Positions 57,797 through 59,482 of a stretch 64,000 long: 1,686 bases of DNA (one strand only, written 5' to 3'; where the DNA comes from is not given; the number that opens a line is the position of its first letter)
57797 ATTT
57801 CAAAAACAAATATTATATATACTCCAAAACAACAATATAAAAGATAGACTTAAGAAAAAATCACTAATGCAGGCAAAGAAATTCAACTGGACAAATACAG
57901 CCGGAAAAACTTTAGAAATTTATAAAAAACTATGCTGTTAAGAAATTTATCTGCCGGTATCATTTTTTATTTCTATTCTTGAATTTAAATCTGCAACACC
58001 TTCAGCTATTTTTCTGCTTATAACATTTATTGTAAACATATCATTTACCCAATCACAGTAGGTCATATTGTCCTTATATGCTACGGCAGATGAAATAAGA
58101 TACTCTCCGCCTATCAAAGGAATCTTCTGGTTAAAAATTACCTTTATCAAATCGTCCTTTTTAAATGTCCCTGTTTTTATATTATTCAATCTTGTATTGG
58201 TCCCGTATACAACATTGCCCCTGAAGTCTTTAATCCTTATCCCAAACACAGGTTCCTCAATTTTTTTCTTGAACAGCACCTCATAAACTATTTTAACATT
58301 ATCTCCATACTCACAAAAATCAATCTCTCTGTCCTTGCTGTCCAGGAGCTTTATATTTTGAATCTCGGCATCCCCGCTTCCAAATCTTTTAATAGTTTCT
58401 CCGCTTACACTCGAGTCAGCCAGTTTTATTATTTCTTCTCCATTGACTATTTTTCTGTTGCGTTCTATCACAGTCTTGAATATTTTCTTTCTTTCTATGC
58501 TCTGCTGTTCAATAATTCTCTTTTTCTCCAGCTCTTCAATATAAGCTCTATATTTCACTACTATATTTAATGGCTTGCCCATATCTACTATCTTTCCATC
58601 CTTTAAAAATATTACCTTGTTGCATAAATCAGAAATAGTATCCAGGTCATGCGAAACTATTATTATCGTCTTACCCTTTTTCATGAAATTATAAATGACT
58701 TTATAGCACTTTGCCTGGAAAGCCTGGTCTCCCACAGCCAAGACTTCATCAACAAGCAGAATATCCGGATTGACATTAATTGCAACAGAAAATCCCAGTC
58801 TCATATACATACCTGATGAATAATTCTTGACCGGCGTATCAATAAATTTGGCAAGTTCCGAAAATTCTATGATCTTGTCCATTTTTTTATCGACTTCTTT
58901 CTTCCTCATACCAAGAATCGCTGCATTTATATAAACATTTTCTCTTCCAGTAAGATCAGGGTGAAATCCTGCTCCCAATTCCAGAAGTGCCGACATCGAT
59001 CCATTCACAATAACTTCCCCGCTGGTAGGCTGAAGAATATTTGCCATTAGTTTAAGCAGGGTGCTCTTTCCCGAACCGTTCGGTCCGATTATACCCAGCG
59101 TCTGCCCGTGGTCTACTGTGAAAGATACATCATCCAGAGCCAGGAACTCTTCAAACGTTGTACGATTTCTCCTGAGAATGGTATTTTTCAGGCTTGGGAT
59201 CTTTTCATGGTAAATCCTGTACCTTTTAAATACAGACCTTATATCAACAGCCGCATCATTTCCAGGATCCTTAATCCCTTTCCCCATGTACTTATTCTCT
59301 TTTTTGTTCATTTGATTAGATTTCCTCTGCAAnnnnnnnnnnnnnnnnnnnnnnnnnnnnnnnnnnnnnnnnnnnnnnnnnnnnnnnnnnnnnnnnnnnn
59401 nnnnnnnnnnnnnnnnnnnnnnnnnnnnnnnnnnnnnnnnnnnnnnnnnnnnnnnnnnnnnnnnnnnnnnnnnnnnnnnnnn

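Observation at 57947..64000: Predicted termination-coupled ABC export: Wzm plus Wzt with a Wzt_C-like tail, next to a coiled-coil methyltransferase of inverted architecture and the initiating PGT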

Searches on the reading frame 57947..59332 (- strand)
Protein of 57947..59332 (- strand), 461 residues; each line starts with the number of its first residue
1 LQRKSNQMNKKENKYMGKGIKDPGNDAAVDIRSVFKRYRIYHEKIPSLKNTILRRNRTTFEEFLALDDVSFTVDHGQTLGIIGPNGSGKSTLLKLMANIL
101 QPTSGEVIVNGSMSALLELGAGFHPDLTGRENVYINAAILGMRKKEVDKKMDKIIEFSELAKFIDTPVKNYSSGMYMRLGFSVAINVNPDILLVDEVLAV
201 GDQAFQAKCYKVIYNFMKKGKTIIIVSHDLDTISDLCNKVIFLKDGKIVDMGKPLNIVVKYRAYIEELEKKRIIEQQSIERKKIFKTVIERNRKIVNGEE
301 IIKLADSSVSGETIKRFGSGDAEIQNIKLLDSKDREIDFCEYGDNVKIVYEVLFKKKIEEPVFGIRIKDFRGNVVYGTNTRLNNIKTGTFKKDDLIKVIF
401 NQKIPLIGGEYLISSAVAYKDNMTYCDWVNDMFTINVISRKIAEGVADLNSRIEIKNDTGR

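Call 6: search_protein_families(library=pfam, proteins=[window:57947-59332:-], max_evalue=0.01)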
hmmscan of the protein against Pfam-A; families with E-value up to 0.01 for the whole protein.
window:57947-59332:- (461 aa): 9 families
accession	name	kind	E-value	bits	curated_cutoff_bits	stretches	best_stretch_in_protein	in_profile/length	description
PF14524.12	Wzt_C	-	7.7e-33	113.9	30.4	1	315-449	3-143/143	Wzt C-terminal domain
PF00005.33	ABC_tran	-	9.5e-23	81.8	25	1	66-197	1-135/137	ABC transporter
PF13555.12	AAA_29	-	7.9e-06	26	27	1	67-111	13-56/61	P-loop containing region of AAA domain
PF13304.12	AAA_21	-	4.6e-05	24.1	27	1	80-104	3-26/304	AAA domain, putative AbiEii toxin, Type IV TA system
PF00004.35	AAA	-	0.00078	20.3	21.2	0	81-233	3-114/131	ATPase family associated with various cellular activities (AAA)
PF02463.25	SMC_N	-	0.0012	18.7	40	0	70-101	19-49/220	RecF/RecN/SMC N terminal domain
PF00006.31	ATP-synt_ab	-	0.0015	18.6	29.5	1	68-101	6-39/213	ATP synthase alpha/beta family, nucleotide-binding domain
PF13476.12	AAA_23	-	0.0038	18.3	27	1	65-97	9-40/201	AAA domain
PF13604.12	AAA_30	-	0.0089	16.2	27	0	76-109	18-51/191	AAA domain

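Call 8: search_protein_families(library=ncbifam, proteins=[window:57947-59332:-], max_evalue=0.01)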
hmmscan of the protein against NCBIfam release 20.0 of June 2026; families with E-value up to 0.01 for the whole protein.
window:57947-59332:- (461 aa): 193 families (the best 25 are shown)
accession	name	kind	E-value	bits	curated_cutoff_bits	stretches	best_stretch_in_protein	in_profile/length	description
NF010066.0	PRK13546.1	equivalog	1.5e-68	231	320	1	27-282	3-255/264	teichoic acids export ABC transporter ATP-binding subunit TagH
NF010065.0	PRK13545.1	equivalog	5.2e-66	223.4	538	1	29-285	5-258/549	teichoic acids export protein ATP-binding subunit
NF050108.1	galactan_ABC_ATP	equivalog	2.2e-50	171.1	400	1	31-263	3-242/244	galactan export ABC transporter ATP-binding subunit Wzt/RfbE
TIGR01188.1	drrA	subfamily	3e-41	141.7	312.45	1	59-290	2-247/302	daunorubicin resistance ABC transporter, ATP-binding protein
NF033858.1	ABC2_perm_RbbA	equivalog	2.9e-38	131.4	1050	2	58-262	274-489/909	ribosome-associated ATPase/putative transporter RbbA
TIGR04521.1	ECF_ATPase_2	equivalog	7e-32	110.6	330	2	133-266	106-240/279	energy-coupling factor transporter ATPase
NF010060.0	PRK13537.1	equivalog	6.5e-31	107.4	521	1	53-258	18-234/314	nodulation factor ABC transporter ATP-binding protein NodI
TIGR03740.1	galliderm_ABC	subfamily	2.9e-29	102.4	309.75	1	59-249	9-203/223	lantibiotic protection ABC transporter ATP-binding subunit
TIGR01186.1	proV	subfamily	7.2e-29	101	326.6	1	64-281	7-243/363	betaine/proline/choline family ABC transporter ATP-binding protein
NF010170.0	PRK13651.1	equivalog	1.2e-28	100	432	2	132-266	126-261/308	cobalt transporter ATP-binding subunit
TIGR04520.1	ECF_ATPase_1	equivalog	1.4e-28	100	315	2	140-262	106-228/269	energy-coupling factor transporter ATPase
NF010059.0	PRK13536.1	equivalog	6.5e-28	97.4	549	1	58-258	51-262/342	nodulation factor ABC transporter ATP-binding protein NodI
TIGR03522.1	GldA_ABC_ATP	equivalog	2.6e-27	96.1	402.6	1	60-290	12-249/301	gliding motility-associated ABC transporter ATP-binding subunit GldA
TIGR00968.1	3a0106s01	subfamily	1.2e-26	93.7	342.75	1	58-258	8-219/237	sulfate ABC transporter ATP-binding protein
TIGR03415.1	ABC_choXWV_ATP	equivalog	1.2e-26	93.5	483.75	2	124-261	118-256/382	choline ABC transporter ATP-binding protein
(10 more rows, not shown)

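Call 16: search_solved_structures(query=window:57947-59332:-, max_evalue=1e-10, show_alignments=0)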
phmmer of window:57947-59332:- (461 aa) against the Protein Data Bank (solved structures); distinct sequences matched with E-value up to 1e-10: 368 (the best 60 are shown).
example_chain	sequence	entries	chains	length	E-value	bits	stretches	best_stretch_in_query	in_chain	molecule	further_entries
8dku_A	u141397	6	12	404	8.2e-70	239.5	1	31-272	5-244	ABC transporter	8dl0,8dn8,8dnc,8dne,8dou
7k2t_A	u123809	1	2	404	2e-69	238.2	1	31-272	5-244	ABC transporter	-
6amx_A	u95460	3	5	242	3.8e-64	220.8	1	32-261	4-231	ABC transporter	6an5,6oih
6m96_A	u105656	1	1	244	7.3e-64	219.9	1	31-261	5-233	ABC transporter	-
9cfl_B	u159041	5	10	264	1.9e-62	215.2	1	27-282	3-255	Teichoic acids export ATP-binding protein TagH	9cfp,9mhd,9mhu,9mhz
7dd0_A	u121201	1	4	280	3.2e-61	211.1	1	29-284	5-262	Teichoic acids export ATP-binding protein TagH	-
6jbh_A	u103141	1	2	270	9.4e-60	206.3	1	28-275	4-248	TarH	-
9qhw_C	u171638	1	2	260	3.2e-39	138.7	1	53-259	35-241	ABC transporter ATP-binding protein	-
9qfx_C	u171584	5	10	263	3.3e-39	138.6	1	53-259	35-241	ABC transporter ATP-binding protein | Probable o-antigen/lipopolysaccharide transport ATP-binding protein ABC transporter RfbE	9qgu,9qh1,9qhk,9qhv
9qhx_C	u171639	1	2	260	8.4e-39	137.3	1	53-259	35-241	ABC transporter ATP-binding protein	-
9qhj_C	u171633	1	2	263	8.5e-39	137.3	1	53-259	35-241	Probable o-antigen/lipopolysaccharide transport ATP-binding protein ABC transporter RfbE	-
8tsi_A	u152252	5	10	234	3.1e-32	115.7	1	69-248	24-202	ABC transporter ATP-binding protein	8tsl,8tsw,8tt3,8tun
8tsh_A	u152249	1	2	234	8.1e-32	114.3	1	69-248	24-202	ABC transporter ATP-binding protein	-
7lkp_A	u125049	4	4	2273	3.3e-30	109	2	65-260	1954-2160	Retinal-specific phospholipid-transporting ATPase ABCA4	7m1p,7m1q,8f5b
7e7i_A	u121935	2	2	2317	3.4e-30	108.9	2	65-260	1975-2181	Retinal-specific phospholipid-transporting ATPase ABCA4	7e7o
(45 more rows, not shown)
